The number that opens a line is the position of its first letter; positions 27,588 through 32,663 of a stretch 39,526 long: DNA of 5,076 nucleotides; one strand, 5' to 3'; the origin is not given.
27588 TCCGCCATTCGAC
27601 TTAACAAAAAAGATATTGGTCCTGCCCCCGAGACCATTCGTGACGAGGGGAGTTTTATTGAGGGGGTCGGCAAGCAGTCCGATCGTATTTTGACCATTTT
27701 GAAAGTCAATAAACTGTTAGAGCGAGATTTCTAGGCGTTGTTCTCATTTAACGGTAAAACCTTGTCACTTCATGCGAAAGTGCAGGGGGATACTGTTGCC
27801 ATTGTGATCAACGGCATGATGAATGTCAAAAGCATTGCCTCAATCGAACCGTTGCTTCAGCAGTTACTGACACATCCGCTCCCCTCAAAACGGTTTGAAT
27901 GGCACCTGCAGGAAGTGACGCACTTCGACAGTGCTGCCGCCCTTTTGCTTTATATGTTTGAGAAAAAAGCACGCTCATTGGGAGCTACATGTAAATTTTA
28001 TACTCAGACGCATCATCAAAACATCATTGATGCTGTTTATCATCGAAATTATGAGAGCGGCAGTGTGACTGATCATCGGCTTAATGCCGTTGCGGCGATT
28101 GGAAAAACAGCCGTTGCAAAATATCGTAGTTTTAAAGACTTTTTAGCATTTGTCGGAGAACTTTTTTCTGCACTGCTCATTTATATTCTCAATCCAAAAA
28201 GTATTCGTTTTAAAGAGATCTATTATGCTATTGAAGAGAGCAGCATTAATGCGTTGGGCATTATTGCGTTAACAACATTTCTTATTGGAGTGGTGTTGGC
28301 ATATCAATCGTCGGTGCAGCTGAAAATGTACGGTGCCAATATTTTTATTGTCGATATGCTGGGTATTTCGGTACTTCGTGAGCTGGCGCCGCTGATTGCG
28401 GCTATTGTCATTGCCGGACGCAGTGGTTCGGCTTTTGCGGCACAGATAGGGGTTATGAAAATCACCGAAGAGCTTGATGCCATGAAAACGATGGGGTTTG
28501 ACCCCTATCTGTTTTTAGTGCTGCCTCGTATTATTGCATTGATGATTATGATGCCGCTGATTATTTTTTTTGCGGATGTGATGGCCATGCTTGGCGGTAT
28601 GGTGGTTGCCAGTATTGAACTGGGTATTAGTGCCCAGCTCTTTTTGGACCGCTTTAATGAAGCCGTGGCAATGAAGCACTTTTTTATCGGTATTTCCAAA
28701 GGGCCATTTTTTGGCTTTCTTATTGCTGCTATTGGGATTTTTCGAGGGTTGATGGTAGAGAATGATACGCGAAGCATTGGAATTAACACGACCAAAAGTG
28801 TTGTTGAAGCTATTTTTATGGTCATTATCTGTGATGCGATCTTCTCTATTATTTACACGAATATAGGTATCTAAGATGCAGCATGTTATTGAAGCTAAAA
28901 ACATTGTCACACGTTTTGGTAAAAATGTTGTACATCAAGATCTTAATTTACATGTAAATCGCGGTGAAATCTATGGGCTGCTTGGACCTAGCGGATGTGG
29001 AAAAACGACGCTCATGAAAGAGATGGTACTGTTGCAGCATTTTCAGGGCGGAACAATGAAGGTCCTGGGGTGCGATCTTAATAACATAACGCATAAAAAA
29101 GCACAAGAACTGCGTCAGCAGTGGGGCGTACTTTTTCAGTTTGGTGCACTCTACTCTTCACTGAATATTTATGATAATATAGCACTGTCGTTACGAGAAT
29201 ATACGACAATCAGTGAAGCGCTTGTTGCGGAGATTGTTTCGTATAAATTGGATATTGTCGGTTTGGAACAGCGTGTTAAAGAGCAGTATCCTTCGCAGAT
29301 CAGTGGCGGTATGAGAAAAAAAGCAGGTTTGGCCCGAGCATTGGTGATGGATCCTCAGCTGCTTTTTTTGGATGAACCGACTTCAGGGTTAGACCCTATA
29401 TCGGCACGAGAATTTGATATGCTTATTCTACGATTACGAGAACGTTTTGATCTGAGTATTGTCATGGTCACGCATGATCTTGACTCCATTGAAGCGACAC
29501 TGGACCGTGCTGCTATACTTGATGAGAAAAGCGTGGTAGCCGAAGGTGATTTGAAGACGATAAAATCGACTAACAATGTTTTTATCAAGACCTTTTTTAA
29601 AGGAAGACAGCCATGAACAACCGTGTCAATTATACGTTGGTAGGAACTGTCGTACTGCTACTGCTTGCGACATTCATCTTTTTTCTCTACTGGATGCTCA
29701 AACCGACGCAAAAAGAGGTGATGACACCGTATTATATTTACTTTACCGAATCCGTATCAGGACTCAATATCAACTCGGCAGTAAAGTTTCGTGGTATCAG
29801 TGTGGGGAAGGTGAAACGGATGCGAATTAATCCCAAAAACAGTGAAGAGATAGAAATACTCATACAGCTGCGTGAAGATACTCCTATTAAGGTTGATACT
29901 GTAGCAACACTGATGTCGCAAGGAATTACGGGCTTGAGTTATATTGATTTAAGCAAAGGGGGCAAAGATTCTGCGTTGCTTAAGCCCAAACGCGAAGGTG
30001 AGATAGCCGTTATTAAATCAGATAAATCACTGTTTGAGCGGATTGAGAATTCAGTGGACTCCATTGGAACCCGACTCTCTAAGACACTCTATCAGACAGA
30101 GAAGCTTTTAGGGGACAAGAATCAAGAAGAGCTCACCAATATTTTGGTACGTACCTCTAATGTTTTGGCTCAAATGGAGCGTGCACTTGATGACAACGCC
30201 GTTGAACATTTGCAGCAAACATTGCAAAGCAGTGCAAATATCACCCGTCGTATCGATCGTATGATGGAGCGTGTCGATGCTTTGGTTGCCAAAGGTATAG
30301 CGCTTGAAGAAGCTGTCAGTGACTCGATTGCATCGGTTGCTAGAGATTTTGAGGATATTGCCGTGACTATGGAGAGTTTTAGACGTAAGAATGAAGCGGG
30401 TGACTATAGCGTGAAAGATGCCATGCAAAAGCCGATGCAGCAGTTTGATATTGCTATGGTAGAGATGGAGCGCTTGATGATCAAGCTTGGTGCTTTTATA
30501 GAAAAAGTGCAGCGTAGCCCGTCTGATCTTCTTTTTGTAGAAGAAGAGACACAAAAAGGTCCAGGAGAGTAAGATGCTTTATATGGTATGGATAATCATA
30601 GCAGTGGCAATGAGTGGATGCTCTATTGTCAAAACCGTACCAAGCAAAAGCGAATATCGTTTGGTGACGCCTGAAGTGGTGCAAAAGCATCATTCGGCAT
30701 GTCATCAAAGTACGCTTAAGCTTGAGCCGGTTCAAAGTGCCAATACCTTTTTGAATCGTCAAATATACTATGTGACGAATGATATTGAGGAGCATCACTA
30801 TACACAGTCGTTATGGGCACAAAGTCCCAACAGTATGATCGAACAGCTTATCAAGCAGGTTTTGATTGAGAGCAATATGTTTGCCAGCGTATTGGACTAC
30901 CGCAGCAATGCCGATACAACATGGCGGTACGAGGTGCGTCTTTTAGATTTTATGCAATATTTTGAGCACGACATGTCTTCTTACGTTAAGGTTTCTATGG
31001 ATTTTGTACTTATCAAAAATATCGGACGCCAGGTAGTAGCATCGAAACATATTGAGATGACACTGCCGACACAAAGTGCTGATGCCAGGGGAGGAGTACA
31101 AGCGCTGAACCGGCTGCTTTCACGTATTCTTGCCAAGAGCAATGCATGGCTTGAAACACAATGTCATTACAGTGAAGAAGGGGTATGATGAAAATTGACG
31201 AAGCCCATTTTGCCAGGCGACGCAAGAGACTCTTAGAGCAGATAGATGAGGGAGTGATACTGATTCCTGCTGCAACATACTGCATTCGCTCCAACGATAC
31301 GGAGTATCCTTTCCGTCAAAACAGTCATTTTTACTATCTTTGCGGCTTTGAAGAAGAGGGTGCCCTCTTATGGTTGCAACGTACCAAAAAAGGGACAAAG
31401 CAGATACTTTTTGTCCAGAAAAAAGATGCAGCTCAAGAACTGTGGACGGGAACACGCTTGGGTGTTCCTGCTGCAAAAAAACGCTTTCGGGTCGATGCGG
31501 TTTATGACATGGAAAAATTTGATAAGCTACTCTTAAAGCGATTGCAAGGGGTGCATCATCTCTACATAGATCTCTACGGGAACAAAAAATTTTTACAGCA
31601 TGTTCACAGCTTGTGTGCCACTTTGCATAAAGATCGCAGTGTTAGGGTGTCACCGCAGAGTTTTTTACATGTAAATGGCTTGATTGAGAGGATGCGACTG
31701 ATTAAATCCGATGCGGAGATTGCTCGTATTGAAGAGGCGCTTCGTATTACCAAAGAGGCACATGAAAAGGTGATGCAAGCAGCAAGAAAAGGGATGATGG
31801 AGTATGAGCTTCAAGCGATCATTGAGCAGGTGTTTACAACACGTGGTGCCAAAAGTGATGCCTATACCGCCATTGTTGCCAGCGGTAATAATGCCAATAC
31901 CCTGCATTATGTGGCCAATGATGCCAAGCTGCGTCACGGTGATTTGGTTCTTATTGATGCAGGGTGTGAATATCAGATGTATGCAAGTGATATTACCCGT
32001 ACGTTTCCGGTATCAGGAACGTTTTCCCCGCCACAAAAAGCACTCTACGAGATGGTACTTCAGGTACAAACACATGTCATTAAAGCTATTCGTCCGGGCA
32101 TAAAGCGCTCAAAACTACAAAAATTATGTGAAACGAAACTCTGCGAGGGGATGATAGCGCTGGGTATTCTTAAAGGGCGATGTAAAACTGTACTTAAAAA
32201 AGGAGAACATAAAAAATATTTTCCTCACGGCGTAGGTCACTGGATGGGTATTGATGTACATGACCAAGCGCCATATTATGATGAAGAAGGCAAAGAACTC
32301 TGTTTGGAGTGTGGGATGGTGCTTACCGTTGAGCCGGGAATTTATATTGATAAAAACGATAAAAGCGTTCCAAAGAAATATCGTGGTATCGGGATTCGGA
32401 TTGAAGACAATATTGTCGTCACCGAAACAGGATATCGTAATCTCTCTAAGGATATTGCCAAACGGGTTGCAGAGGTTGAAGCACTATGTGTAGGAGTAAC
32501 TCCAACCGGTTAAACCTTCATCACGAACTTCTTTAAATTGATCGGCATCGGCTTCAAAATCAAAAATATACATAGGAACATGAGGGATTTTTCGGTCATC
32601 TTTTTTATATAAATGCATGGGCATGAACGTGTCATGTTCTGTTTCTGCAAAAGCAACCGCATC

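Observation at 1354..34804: Highly iterated palindrome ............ scattered through genes and promoters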

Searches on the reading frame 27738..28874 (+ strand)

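Call 45: search_protein_families(library=pfam, max_evalue=0.00001, proteins=[window:27738-28874:+])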
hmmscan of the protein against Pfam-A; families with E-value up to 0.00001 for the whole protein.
window:27738-28874:+ (378 aa): 1 family
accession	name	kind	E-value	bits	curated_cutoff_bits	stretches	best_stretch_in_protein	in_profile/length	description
PF02405.21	MlaE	-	5.3e-71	239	22.5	1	164-372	4-212/212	Permease MlaE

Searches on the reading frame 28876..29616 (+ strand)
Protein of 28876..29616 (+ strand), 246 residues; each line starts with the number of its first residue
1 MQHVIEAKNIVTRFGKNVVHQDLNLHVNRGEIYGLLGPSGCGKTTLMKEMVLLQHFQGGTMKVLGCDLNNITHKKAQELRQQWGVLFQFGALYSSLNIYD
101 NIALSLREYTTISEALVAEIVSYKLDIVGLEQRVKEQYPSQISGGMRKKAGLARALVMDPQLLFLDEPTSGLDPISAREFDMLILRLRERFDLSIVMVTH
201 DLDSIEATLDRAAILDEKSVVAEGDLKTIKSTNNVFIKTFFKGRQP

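Call 45: search_protein_families(library=pfam, max_evalue=0.00001, proteins=[window:28876-29616:+])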
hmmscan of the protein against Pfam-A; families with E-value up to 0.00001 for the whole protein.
window:28876-29616:+ (246 aa): 2 families
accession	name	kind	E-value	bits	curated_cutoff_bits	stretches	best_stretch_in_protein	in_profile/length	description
PF00005.33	ABC_tran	-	4.7e-30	105.4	25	1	21-170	2-137/137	ABC transporter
PF13304.12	AAA_21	-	1e-08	36.1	27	0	135-201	231-299/304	AAA domain, putative AbiEii toxin, Type IV TA system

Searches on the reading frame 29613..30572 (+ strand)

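Call 45: search_protein_families(library=pfam, max_evalue=0.00001, proteins=[window:29613-30572:+])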
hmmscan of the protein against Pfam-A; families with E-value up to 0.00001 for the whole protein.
window:29613-30572:+ (319 aa): 1 family
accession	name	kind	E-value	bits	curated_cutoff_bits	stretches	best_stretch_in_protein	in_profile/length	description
PF02470.25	MlaD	-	1.8e-17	63.8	25.1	1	39-116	4-81/81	MlaD protein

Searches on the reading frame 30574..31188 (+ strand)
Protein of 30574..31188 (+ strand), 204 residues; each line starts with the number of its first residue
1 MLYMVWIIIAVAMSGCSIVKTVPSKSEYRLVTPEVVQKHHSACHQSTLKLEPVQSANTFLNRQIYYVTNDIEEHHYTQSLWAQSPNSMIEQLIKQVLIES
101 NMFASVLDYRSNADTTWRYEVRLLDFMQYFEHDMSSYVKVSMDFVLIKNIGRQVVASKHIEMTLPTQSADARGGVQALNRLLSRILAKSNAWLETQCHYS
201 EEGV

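Call 45: search_protein_families(library=pfam, max_evalue=0.00001, proteins=[window:30574-31188:+])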
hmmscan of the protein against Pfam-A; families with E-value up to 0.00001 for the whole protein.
window:30574-31188:+ (204 aa): 1 family
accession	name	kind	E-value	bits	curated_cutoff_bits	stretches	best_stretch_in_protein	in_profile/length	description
PF03886.18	ABC_trans_aux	-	7.2e-12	45.6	26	1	28-186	1-157/161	ABC-type transport auxiliary lipoprotein component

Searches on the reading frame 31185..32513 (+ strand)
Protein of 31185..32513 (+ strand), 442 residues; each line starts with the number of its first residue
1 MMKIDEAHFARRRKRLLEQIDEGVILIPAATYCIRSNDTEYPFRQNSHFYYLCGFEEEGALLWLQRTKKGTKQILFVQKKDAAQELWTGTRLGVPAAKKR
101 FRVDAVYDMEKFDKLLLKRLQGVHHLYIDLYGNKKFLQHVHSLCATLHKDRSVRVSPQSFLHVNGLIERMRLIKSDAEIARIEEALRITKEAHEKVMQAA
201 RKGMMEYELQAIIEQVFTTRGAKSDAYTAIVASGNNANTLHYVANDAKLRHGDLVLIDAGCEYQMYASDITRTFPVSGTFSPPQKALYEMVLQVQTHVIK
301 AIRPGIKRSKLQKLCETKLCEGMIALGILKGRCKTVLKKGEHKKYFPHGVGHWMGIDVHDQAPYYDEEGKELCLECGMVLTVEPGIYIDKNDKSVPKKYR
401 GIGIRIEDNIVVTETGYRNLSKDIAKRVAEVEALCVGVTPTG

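Call 8: search_protein_families(library=ncbifam, proteins=[window:31185-32513:+])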
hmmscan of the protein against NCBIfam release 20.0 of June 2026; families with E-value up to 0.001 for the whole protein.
window:31185-32513:+ (442 aa): 14 families
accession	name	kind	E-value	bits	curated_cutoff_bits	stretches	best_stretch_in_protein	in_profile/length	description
NF008131.0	PRK10879.1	equivalog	1.2e-118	396.7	465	1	6-435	3-432/438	Xaa-Pro aminopeptidase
NF010133.0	PRK13607.1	equivalog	2.4e-44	151.9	339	1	12-425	18-441/443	Xaa-Pro dipeptidase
NF040821.1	dipep_PepQ_Arch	equivalog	4.1e-43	147.7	630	1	120-422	70-340/346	Xaa-Pro dipeptidase PepQ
NF007310.0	PRK09795.1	equivalog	1.4e-37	129.3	393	1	167-419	121-347/361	aminopeptidase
TIGR00500.1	met_pdase_I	equivalog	5.8e-22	78.4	171.35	1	173-393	3-210/247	type I methionyl aminopeptidase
NF008970.0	PRK12318.1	equivalog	3.5e-12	46.2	267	1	172-395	42-253/291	methionyl aminopeptidase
NF038259.1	ectoine_DoeA_2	exception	4.2e-12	45.5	575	1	159-316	139-295/386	ectoine hydrolase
NF011174.0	PRK14576.1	subfamily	1.5e-10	40.5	487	1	164-422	168-396/405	putative endopeptidase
NF011720.0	PRK15173.1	subfamily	3.1e-10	39.6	420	1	160-422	102-334/343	peptidase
NF011173.0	PRK14575.1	equivalog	4e-10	39.2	850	1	159-422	164-397/406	putative peptidase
TIGR02993.1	ectoine_eutD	equivalog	3.4e-09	36.3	613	1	159-315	144-296/391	ectoine hydrolase DoeA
NF009533.0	PRK12897.1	equivalog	6.1e-07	29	488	1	170-277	1-113/248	type I methionyl aminopeptidase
NF043017.1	DimsulpropLyDddP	equivalog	1.1e-06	27.7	600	1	158-422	190-435/443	dimethylsulfonioproprionate lyase DddP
TIGR00501.1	met_pdase_II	equivalog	5.1e-05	23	222.65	1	184-316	10-138/295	type II methionyl aminopeptidase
